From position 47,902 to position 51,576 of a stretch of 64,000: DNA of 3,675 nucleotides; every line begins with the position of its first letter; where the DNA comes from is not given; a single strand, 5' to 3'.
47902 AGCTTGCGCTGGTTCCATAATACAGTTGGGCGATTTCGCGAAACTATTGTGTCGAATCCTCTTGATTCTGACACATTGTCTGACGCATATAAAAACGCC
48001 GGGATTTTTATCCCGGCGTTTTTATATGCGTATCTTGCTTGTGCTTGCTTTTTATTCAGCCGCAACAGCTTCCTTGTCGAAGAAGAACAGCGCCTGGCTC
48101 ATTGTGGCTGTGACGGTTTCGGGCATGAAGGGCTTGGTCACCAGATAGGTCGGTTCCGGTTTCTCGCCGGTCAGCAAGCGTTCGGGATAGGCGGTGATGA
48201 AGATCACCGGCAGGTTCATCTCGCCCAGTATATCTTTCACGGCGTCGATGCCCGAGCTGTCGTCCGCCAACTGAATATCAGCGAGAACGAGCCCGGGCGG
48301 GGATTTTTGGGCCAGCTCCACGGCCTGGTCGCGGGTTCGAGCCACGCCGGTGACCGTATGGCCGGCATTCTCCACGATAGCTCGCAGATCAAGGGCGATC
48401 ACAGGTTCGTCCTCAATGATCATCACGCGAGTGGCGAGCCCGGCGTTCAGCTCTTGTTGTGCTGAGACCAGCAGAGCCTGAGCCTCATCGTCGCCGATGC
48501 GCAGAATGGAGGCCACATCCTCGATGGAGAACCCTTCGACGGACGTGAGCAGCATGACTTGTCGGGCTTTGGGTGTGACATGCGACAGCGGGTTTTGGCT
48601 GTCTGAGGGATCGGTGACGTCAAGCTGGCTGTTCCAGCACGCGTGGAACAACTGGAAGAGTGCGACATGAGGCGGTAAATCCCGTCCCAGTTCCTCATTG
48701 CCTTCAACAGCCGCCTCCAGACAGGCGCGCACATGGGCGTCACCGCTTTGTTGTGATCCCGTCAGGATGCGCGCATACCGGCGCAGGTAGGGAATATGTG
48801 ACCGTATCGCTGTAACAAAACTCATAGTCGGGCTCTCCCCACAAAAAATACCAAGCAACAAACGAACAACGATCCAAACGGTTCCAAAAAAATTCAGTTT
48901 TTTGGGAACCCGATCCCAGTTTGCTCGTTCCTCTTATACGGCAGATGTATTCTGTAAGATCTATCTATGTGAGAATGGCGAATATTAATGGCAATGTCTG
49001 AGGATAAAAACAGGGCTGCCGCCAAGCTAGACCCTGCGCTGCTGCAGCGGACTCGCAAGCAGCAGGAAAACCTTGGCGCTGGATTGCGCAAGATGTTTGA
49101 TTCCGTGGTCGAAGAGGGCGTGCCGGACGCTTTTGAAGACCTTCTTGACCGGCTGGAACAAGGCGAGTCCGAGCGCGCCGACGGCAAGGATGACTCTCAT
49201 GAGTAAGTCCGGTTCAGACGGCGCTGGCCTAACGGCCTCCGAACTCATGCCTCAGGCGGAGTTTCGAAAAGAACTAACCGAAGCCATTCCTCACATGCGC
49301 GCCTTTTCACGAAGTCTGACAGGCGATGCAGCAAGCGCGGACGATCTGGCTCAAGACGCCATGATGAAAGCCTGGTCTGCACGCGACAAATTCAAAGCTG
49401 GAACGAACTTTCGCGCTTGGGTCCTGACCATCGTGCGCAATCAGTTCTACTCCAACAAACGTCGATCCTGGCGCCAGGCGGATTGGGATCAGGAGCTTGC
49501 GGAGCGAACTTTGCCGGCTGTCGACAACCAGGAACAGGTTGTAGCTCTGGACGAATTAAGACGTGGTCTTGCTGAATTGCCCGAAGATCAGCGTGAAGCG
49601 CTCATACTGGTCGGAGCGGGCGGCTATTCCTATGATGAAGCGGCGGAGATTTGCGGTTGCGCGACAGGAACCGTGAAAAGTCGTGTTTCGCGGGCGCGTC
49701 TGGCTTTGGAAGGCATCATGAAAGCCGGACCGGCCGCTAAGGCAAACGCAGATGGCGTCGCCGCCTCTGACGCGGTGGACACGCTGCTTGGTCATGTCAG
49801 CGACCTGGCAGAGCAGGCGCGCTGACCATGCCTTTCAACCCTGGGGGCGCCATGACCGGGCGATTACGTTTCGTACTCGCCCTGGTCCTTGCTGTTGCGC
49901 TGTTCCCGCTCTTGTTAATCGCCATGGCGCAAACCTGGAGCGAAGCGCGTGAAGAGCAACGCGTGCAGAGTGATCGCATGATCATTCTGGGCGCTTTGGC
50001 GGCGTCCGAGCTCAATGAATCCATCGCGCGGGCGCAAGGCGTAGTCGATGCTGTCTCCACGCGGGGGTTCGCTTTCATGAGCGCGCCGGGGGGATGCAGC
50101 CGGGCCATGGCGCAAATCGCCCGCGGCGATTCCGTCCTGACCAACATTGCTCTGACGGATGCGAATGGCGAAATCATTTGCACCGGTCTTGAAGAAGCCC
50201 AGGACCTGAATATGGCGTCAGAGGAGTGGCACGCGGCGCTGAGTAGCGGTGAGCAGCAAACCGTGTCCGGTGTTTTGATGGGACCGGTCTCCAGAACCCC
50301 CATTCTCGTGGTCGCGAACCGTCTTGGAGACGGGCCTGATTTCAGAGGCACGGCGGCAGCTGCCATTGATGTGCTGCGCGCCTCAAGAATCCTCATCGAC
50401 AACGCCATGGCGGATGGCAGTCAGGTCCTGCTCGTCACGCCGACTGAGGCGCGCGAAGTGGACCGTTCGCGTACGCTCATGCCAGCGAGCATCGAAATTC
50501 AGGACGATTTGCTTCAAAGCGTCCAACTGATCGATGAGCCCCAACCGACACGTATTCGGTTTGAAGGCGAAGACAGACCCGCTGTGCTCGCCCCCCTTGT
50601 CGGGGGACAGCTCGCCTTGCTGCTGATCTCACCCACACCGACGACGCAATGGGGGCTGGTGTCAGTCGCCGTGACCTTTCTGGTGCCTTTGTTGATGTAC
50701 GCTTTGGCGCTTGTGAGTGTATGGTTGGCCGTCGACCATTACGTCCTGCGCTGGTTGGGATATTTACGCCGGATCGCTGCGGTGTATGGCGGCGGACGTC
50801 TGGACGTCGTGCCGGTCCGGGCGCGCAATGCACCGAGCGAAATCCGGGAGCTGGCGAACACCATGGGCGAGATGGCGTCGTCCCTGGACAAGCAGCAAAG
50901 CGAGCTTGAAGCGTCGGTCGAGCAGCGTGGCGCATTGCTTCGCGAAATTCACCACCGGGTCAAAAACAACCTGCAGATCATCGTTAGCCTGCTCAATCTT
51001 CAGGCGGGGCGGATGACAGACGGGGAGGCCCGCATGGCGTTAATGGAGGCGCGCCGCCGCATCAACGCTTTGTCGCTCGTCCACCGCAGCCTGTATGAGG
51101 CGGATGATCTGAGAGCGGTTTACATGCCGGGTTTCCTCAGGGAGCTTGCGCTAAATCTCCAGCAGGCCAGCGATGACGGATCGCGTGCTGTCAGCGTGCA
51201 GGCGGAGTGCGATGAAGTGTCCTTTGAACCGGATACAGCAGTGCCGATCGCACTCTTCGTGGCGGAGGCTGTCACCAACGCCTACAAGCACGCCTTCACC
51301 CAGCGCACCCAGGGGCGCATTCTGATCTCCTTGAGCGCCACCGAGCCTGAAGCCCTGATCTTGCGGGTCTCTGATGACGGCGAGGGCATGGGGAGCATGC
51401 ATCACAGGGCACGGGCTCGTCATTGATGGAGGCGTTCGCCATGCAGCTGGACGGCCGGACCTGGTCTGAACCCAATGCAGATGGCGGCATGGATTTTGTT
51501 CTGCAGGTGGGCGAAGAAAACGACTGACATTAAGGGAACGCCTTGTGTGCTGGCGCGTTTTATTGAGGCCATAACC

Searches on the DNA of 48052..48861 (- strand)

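Call 27: search_rna_families(sources=[L001, L005, L008, L019, L023, L078, L062], threshold=gathering)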
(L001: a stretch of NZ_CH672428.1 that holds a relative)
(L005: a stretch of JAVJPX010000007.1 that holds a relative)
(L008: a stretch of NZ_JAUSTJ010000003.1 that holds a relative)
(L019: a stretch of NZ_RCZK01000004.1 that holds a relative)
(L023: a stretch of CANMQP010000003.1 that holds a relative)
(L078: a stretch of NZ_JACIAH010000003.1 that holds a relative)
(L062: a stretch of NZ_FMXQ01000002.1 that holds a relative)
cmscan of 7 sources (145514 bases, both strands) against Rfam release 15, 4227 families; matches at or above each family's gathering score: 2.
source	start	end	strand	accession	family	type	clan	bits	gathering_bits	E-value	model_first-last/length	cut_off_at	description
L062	8374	8446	-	RF00005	tRNA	Gene; tRNA;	CL00001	74.9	29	3.1e-14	1-71/71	no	tRNA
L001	18361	18442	-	RF00005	tRNA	Gene; tRNA;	CL00001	56.7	29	3.3e-09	1-71/71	no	tRNA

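Call 78: search_with_rna_model(model_id=R3, sources=[L004, L005, L006, L001], filters=off, max_evalue=5, show_alignments=4)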
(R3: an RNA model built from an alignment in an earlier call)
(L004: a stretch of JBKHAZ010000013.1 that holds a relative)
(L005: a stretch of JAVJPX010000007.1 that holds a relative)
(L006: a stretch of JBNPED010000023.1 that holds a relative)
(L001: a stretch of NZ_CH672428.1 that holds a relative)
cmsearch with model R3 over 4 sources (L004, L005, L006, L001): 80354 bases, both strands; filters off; matches with E-value up to 5: 49.
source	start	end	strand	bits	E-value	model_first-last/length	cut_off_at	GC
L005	14066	14139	-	24.8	0.0039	1-109/109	no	0.74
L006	10969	11045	+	17.9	0.086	1-109/109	no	0.65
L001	7068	7136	-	17.6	0.1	1-109/109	no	0.58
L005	17193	17273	+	17.3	0.11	1-109/109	no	0.7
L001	12052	12125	-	17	0.13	1-109/109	no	0.64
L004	12800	12872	+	16.6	0.16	1-109/109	no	0.66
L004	10984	11044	+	16.3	0.18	1-109/109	no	0.66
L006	16849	16962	+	15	0.33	1-109/109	no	0.74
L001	11686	11782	+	14.9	0.33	1-109/109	no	0.64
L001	10780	10852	+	14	0.5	1-109/109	no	0.53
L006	4835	4925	+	13.7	0.58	1-109/109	no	0.74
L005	14071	14144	+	13.7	0.59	1-109/109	no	0.77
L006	13814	13887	-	13.2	0.73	1-109/109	no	0.77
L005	8721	8804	+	13.1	0.76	1-109/109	no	0.73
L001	11749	11824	-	12.9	0.84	1-109/109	no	0.58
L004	14885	14961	+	12.9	0.85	1-109/109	no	0.61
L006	2896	2971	+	12.4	1.1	1-109/109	no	0.75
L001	13929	13998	-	12.3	1.1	1-109/109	no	0.54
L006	16929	16987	-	12.2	1.1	1-109/109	no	0.58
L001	17111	17183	+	12.1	1.2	1-109/109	no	0.56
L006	6129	6216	-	12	1.2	1-109/109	no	0.69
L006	945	1043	+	12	1.3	1-109/109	no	0.71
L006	12128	12193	+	11.9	1.3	1-109/109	no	0.73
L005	13214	13311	+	11.8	1.4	1-109/109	no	0.72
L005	11014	11151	-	11.7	1.4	1-109/109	no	0.7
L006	15892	15990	-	11.7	1.5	1-109/109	no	0.68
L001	10817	10905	-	11.6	1.5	1-109/109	no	0.44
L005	14361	14417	-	11.4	1.6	1-109/109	no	0.65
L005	14337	14392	+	10.8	2.2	1-109/109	no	0.62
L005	17240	17342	-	10.4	2.6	1-109/109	no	0.62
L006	939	1030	-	10.2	2.8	1-109/109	no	0.71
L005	12330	12396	-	10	3.1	1-109/109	no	0.64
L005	12098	12174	+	10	3.1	1-109/109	no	0.65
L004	14329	14422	-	10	3.2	1-109/109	no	0.62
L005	316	393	+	10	3.2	1-109/109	no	0.74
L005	1224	1285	+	9.9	3.2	1-109/109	no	0.69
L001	17750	17875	-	9.5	3.8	1-109/109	no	0.65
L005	11374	11463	-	9.5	3.8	1-109/109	no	0.72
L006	13819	13900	+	9.5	3.9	1-109/109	no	0.77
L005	13394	13445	+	9.5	3.9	1-109/109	no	0.75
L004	13342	13442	-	9.5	3.9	1-109/109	no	0.67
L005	8667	8757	-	9.5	3.9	1-109/109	no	0.73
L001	244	330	+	9.4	4.1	1-109/109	no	0.63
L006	11131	11192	-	9.4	4.2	1-109/109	no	0.74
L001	10476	10580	-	9.3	4.2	1-109/109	no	0.7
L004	16040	16111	+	9.2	4.4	1-109/109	no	0.67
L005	993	1121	+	9.1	4.7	1-109/109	no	0.6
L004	11189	11273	+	9.1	4.7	1-109/109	no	0.73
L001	16134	16187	+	9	4.9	1-109/109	no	0.74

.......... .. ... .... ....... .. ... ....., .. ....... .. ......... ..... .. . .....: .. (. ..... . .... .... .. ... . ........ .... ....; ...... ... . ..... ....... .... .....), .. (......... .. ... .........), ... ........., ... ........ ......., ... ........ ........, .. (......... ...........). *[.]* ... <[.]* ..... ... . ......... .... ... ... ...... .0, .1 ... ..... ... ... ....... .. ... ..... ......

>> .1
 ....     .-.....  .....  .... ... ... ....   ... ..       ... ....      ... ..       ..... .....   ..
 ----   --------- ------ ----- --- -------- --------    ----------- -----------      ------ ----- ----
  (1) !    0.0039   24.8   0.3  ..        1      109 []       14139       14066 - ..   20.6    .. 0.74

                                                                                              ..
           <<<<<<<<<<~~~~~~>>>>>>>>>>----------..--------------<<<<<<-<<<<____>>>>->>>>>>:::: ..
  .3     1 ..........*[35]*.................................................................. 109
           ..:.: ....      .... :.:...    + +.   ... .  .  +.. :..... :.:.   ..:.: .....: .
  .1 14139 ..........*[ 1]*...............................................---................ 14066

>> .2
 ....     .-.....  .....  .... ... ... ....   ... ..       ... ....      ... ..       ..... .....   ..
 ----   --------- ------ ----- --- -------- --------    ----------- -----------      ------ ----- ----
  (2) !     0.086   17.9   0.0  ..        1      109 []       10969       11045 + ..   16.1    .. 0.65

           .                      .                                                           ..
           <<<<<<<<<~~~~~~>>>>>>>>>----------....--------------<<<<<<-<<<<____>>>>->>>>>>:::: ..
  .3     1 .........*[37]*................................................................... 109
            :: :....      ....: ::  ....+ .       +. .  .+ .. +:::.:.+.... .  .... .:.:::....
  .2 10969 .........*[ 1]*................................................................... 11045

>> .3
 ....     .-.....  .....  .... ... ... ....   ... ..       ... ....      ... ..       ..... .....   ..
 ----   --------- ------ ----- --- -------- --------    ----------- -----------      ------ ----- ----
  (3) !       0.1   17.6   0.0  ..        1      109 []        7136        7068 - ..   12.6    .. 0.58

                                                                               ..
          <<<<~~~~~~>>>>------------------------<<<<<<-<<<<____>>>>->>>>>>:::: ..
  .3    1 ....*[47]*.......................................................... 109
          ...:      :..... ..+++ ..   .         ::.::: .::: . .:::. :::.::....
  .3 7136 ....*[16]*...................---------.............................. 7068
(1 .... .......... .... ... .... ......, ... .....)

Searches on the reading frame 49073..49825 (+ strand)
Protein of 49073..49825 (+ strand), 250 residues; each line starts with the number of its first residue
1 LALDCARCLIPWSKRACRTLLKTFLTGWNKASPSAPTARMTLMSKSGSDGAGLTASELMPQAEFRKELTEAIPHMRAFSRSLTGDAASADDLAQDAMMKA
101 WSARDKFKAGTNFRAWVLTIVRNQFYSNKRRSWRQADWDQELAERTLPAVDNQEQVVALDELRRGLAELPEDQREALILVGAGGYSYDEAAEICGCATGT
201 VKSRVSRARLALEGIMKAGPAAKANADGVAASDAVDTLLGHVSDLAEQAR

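Call 9: search_protein_families(library=pfam, proteins=[window:49073-49825:+], max_evalue=0.01)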
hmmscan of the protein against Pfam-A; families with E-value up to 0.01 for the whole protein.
window:49073-49825:+ (250 aa): 6 families
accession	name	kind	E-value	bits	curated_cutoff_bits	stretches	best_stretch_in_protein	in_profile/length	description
PF08281.18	Sigma70_r4_2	-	4.1e-17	62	25.7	1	160-212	2-54/54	Sigma-70, region 4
PF04542.20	Sigma70_r2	-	1.1e-16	60.8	24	1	73-134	7-70/71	Sigma-70 region 2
PF22029.2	PhyR_sigma2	-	1.7e-10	41.2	27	1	69-120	2-53/55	Sigma2 domain of PhyR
PF07638.17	Sigma70_ECF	-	2.8e-07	31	21.1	1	97-211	57-178/185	ECF sigma factor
PF04545.22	Sigma70_r4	-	5.2e-07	29.5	24.1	1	166-212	2-48/50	Sigma-70, region 4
PF22233.2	PhyR_sigma-like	-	0.004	17.4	27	1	166-208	1-43/50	Response regulator PhyR, sigma-like domain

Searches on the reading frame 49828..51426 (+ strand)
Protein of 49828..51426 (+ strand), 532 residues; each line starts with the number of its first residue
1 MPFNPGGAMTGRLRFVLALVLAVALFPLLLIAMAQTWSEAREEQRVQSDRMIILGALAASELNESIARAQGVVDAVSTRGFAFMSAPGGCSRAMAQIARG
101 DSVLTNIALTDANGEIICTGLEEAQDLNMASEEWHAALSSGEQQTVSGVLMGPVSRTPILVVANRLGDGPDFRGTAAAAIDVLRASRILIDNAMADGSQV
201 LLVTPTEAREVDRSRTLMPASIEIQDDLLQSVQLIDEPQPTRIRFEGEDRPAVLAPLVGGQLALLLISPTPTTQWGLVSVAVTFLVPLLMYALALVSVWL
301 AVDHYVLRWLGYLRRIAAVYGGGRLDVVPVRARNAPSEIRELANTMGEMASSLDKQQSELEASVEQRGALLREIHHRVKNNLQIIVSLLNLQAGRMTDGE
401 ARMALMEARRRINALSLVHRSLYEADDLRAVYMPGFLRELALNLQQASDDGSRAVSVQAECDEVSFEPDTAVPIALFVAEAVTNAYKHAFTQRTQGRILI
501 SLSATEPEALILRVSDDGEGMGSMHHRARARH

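Call 9: search_protein_families(library=pfam, proteins=[window:49828-51426:+], max_evalue=0.01)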
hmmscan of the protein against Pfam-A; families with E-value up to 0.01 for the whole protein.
window:49828-51426:+ (532 aa): 5 families
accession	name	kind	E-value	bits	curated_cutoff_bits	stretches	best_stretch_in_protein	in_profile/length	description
PF07568.18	HisKA_2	-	1.6e-24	86.2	22.3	1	373-446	1-74/76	Histidine kinase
PF13581.12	HATPase_c_2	-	3.6e-07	30.7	27.4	1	459-528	17-85/127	Histidine kinase-like ATPase domain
PF07536.20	HWE_HK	-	2.7e-06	28.5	22.8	1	373-426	1-52/83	HWE histidine kinase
PF02518.31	HATPase_c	-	1.3e-05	26.1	26.4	1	475-524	7-52/111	Histidine kinase-, DNA gyrase B-, and HSP90-like ATPase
PF02743.24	dCache_1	-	0.0064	16.5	45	0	95-279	59-239/240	Cache domain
